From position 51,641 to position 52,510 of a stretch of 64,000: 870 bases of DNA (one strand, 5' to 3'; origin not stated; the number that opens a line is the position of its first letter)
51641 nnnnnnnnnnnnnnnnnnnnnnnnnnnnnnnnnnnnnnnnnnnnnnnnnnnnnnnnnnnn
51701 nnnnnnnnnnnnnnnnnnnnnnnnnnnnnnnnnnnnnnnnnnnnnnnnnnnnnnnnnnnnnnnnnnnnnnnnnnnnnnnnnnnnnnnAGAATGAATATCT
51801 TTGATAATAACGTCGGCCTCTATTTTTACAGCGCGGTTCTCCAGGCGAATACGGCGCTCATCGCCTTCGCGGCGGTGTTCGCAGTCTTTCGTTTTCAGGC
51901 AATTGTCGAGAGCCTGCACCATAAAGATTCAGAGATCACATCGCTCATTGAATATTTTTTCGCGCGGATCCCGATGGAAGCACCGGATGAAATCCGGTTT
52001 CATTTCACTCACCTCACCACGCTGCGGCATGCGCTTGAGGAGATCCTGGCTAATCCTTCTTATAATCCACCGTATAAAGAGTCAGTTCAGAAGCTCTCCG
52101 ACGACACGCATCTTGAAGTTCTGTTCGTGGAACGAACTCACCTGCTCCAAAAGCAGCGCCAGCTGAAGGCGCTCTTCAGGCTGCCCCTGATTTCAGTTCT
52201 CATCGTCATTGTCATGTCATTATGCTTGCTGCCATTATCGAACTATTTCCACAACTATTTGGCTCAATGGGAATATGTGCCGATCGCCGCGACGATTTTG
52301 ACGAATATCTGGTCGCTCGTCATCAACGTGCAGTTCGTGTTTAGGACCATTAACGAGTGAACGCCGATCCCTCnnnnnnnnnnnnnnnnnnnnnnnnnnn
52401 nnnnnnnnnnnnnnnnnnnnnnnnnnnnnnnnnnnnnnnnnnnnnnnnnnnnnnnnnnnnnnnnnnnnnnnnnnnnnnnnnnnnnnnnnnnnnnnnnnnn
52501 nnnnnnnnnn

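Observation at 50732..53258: Operon-like run of six small membrane-protein genes downstream of nrdJ, including a TMEM175-family channel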

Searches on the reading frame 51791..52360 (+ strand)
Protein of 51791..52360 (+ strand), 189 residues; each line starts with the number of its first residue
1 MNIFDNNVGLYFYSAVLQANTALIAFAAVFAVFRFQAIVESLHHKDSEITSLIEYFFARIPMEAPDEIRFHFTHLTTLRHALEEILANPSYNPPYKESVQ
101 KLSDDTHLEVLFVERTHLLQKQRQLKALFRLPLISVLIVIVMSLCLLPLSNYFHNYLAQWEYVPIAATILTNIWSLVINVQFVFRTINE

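Call 3: search_protein_families(library=pfam, proteins=[window:51791-52360:+], max_evalue=1)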
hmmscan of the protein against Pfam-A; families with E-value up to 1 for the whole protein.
window:51791-52360:+ (189 aa): 1 family
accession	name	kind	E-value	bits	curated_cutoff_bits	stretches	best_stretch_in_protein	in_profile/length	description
PF03303.18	WTF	-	0.099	12.9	25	1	130-184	91-139/224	WTF protein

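Call 6: search_protein_families(library=ncbifam, proteins=[window:51791-52360:+], max_evalue=1)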
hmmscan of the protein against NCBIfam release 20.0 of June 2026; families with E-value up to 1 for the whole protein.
window:51791-52360:+ (189 aa): 1 family
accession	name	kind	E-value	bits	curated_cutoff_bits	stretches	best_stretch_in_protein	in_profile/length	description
NF040514.1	CAL67264_fam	equivalog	0.24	11.7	50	1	136-174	10-48/57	CAL67264 family membrane protein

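Call 12: find_homologous_proteins(query=window:51791-52360:+, max_evalue=0.01)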
Query window:51791-52360:+ (189 aa): 8 proteins with E <= 0.01 among 98 candidates.
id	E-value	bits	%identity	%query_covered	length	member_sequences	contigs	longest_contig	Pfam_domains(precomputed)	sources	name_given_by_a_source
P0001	1.3e-116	405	99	100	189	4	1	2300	-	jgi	-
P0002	2.6e-61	225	61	98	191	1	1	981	-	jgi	jgi:hypothetical protein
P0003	1.5e-57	212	53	99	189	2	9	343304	-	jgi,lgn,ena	jgi:hypothetical protein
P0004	4.2e-56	208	54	100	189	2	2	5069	-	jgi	jgi:hypothetical protein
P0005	2.5e-52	195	49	100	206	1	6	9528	-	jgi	jgi:hypothetical protein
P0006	2.0e-43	166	46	99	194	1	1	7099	-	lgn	-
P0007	1.3e-41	160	44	99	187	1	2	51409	-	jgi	jgi:uncharacterized membrane protein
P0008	9.4e-41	158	47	98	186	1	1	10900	-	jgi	jgi:hypothetical protein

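Call 13: find_encoding_contigs(protein=P0003, flank=6000, max_places=4)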
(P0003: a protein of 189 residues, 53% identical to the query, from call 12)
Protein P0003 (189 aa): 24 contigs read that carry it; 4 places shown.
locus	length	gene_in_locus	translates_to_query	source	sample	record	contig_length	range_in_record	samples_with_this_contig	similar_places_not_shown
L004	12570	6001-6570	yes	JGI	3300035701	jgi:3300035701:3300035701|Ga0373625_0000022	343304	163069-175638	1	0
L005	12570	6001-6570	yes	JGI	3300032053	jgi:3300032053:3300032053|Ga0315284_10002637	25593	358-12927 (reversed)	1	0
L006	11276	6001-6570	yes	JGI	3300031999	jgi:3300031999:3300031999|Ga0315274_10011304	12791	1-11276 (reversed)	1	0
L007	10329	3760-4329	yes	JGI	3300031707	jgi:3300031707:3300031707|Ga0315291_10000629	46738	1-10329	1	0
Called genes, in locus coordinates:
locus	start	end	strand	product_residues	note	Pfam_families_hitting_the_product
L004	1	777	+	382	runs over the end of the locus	PF00144:Beta-lactamase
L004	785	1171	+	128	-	-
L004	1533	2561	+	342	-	PF13289:SIR2_2 (weak)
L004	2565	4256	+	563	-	PF01935:DUF87, PF05872:HerA_C (weak)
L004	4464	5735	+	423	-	PF09903:DUF2130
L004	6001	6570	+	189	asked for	-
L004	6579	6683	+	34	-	-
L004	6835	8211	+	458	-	PF01979:Amidohydro_1, PF07969:Amidohydro_3 (faint)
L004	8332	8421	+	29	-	-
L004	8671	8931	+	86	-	PF11127:YgaP-like_TM (weak)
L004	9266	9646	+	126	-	-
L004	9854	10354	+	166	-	-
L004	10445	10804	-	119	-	-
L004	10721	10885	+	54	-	PF08332:CaMKII_AD (weak)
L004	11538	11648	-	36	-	-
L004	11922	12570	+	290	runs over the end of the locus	PF23023:Anti-Pycsar_Apyc1, PF00753:Lactamase_B, PF12706:Lactamase_B_2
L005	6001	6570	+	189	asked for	-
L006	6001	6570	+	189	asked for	-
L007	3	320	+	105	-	?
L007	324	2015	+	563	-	PF01935:DUF87, PF05872:HerA_C (weak)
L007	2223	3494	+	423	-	PF09903:DUF2130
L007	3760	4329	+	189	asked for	-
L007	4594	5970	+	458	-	PF01979:Amidohydro_1, PF07969:Amidohydro_3 (faint)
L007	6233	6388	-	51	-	-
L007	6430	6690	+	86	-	PF11127:YgaP-like_TM (weak)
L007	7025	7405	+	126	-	-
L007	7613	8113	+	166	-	-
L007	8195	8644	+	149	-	PF08332:CaMKII_AD, PF14534:DUF4440, PF12680:SnoaL_2 (weak), PF13474:SnoaL_3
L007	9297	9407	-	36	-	-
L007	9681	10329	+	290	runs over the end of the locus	PF23023:Anti-Pycsar_Apyc1, PF00753:Lactamase_B, PF12706:Lactamase_B_2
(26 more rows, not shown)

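Call 14: find_encoding_contigs(protein=P0007, flank=6000, max_places=3)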
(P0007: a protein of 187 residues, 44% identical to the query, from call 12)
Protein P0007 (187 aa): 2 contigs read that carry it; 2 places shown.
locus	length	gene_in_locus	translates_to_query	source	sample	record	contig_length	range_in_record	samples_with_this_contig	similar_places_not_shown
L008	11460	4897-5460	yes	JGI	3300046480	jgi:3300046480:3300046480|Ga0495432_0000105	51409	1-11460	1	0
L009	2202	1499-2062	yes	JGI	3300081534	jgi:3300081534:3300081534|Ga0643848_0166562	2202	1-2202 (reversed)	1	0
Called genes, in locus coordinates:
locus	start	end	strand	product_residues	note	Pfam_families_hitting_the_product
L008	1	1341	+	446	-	PF01915:Glyco_hydro_3_C, PF14310:Fn3-like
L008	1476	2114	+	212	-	PF13568:OMP_b-brl_2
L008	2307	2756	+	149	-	-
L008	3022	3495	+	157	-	PF05768:Glrx-like (faint)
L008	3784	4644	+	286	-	-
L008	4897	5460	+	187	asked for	-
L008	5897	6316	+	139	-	-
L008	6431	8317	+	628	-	PF00004:AAA (faint), PF00005:ABC_tran, PF02463:SMC_N (weak), PF13175:AAA_15 (faint), PF13304:AAA_21 (faint), PF12848:ABC_tran_Xtn, PF00005:ABC_tran, PF16326:ABC_tran_CTD, +1 more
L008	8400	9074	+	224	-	PF00596:Aldolase_II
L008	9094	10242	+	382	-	PF01467:CTP_transf_like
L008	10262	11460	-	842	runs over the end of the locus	PF00270:DEAD, PF04851:ResIII, PF00271:Helicase_C, PF04408:WHD_HA2 (faint), PF24473:CON_HrpB (faint), PF08482:HrpB_C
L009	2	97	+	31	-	?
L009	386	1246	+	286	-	-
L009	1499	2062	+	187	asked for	-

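Call 15: find_encoding_contigs(protein=P0008, flank=6000, max_places=3)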
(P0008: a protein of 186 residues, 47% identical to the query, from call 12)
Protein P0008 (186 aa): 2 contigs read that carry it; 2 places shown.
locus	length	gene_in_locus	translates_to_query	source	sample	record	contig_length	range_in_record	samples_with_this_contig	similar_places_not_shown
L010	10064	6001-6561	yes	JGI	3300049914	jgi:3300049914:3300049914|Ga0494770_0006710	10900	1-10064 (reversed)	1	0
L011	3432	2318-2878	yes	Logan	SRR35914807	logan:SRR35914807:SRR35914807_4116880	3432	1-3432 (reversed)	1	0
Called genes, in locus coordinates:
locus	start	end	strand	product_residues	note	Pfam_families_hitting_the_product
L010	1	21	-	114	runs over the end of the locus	-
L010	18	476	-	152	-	PF06252:GemA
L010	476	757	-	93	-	-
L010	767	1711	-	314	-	PF05621:TniB (weak), PF13401:AAA_22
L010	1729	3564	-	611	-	PF09299:Mu-transpos_C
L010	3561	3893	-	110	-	PF06892:Phage_CP76 (weak)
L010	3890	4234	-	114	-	-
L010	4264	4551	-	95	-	-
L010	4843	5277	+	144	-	PF01381:HTH_3 (faint)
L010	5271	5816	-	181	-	-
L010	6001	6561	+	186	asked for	-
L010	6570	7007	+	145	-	-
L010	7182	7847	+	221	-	PF01832:Glucosaminidase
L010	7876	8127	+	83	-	-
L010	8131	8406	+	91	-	-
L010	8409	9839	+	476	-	PF10123:Mu-like_Pro_N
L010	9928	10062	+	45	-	?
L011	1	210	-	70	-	?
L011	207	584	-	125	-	-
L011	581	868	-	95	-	-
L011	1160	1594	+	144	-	PF01381:HTH_3 (faint)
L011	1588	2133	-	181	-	-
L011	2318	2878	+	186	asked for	-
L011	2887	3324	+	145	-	-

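Call 16: find_encoding_contigs(protein=P0001, flank=6000, max_places=3)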
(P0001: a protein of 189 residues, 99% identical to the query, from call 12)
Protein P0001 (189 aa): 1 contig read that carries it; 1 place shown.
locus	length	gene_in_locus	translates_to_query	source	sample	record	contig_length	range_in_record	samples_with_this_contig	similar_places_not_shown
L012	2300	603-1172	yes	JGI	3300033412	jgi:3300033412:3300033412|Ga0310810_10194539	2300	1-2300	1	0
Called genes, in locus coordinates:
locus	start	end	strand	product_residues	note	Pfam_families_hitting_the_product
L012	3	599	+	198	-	?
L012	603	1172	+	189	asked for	-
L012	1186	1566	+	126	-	-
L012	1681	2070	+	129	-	-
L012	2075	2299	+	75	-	?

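Call 17: find_encoding_contigs(protein=P0005, flank=6000, max_places=3)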
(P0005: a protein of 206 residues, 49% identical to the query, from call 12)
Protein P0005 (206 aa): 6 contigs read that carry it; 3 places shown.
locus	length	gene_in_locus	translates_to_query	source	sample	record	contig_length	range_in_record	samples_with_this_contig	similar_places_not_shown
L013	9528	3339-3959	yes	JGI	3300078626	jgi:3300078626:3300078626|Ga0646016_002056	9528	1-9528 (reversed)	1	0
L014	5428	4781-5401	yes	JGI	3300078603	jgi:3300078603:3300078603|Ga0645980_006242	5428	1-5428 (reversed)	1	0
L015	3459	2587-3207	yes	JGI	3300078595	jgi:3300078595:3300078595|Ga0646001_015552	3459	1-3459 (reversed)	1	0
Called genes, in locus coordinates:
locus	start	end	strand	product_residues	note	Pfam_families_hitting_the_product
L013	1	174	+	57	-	?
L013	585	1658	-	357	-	PF01548:DEDD_Tnp_IS110, PF02371:Transposase_20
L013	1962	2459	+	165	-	-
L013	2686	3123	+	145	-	-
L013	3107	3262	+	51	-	-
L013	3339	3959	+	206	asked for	-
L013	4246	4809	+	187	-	-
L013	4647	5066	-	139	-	-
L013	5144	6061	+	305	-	PF01522:Polysacc_deac_1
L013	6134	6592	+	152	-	-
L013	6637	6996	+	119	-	-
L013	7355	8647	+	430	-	PF25145:NfeD1b_N, PF24961:NfeD_membrane, PF01957:NfeD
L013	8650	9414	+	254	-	PF01145:Band_7, PF13421:Band_7_1 (faint)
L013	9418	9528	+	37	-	?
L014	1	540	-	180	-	?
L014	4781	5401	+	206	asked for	-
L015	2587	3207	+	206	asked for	-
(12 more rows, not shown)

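Call 18: find_encoding_contigs(protein=P0006, flank=6000, max_places=3)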
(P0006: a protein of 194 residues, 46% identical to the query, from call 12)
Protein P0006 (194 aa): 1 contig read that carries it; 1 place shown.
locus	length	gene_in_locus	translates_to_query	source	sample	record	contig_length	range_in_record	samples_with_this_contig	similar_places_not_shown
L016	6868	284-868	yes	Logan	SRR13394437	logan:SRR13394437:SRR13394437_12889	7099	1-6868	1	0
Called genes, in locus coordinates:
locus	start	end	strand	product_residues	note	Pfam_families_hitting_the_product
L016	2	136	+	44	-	?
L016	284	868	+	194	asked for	-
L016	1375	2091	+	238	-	-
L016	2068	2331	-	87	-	-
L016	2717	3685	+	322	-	PF14281:PDDEXK_4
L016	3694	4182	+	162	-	PF00565:SNase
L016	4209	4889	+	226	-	PF03167:UDG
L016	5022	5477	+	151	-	PF01541:GIY-YIG (weak)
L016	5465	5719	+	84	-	-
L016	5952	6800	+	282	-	-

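Call 19: search_protein_families(library=padloc, proteins=[window:51791-52360:+], max_evalue=1)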
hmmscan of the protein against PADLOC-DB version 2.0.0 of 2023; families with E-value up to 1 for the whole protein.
window:51791-52360:+ (189 aa): 1 family
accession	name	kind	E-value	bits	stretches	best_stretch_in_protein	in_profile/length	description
PDLC00264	LmuC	-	0.03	11.8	1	107-141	14-48/159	Unknown function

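Call 39: find_related_loci(query=A1, collection=viral_contigs, flank=5000)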
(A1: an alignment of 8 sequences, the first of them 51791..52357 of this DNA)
Query A1 (189 aa) in viral_contigs; peptide patterns used: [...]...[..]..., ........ (x = any residue, [..] = any of these).
158 stretches matched a pattern, but none encodes a relative of the query by tblastn (E <= 1e-3).

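Call 46: predict_structure(alignment_id=A1)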
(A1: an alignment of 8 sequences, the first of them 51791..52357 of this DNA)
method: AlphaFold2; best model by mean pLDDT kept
length: 189 residues; sequences in the alignment: 8
mean_pLDDT: 84.2   pTM: 0.64
mean pLDDT of the five models: 84.2, 82.0, 81.2, 80.3, 76.6
residues with pLDDT >= 90: 33; 70-90: 148; 50-70: 6; < 50: 2
segments of 3 or more residues with pLDDT < 50: none
pLDDT, mean of each block of 10 residues (from residue 1): 60 81 83 90 92 89 84 84 85 85 89 91 88 84 84 80 84 87 81
secondary structure, 60 per line:
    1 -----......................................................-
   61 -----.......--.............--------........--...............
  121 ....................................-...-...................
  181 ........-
elements in order: H6-59 H66-72 H75-87 H96-103 H106-156 H162-188

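Call 65: fold_search(model_id=the predicted structure, library=viral)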
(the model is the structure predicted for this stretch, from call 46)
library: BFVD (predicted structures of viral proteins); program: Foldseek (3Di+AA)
matches with E <= 10: 400; with E <= 0.001: 0
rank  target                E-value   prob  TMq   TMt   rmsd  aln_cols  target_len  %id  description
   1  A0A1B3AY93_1          2.0e-01  0.25  0.22  0.04  27.2       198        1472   10  Tape measure protein [Gordonia phage Bantam]
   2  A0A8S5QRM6            2.4e-01  0.57  0.30  0.29  26.9       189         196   12  Uncharacterized protein [Myoviridae sp. ctoNH1]
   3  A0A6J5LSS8            2.4e-01  0.41  0.29  0.24  22.3       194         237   10  Internal virion protein [uncultured Caudovirales phage]
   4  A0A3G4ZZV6            2.5e-01  0.20  0.22  0.20  28.7       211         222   12  Uncharacterized protein [Harvfovirus sp.]
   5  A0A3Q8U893            3.6e-01  0.28  0.20  0.15  15.7       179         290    7  Uncharacterized protein [Megavirus baoshan]
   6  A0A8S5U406            3.8e-01  0.13  0.19  0.12  32.2       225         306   12  Uncharacterized protein [Podoviridae sp. ctP1X6]
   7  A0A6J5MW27            4.7e-01  0.30  0.29  0.15  30.0       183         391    9  Uncharacterized protein [uncultured Caudovirales phage]
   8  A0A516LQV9            4.9e-01  0.35  0.26  0.32  17.8       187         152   14  (no name in the UniProt tables at hand)
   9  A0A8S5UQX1            4.9e-01  0.23  0.26  0.07  26.0       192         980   10  Secretion activator protein, putative, Secretion activator, Porphyromonas gingivalis.3A [Podoviridae sp. ctQyH19]
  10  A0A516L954            4.9e-01  0.16  0.23  0.15  30.0       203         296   14  (no name in the UniProt tables at hand)
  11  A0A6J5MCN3            5.2e-01  0.30  0.28  0.28  23.1       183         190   10  Internal virion protein [uncultured Caudovirales phage]
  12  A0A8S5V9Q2            5.2e-01  0.16  0.24  0.20  18.5       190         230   10  Uncharacterized protein [Siphoviridae sp. ct6rT12]
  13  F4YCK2                5.4e-01  0.25  0.29  0.08  31.6       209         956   13  (no name in the UniProt tables at hand)
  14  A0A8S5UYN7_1          6.0e-01  0.13  0.23  0.06  28.3       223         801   11  Endosialidase chaperone [Siphoviridae sp. ctkKt3]
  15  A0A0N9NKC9            6.3e-01  0.25  0.26  0.07  22.7       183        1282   14  (no name in the UniProt tables at hand)
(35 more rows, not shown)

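Call 67: search_protein_families(library=phrogs, proteins=[window:51791-52357:+], max_evalue=1)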
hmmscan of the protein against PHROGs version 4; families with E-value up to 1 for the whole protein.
window:51791-52357:+ (189 aa): 0 families

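Call 69: search_dna_similar(query=window:51791-52357:+, collection=phages, mode=protein, max_evalue=0.001, max_rows=10)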
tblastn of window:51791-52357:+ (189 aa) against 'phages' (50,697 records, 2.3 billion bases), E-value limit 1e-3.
No match.

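Call 70: search_dna_similar(query=window:51791-52357:+, collection=plasmids, mode=protein, max_evalue=0.001, max_rows=10)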
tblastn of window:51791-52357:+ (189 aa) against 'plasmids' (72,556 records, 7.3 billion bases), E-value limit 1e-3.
No match.
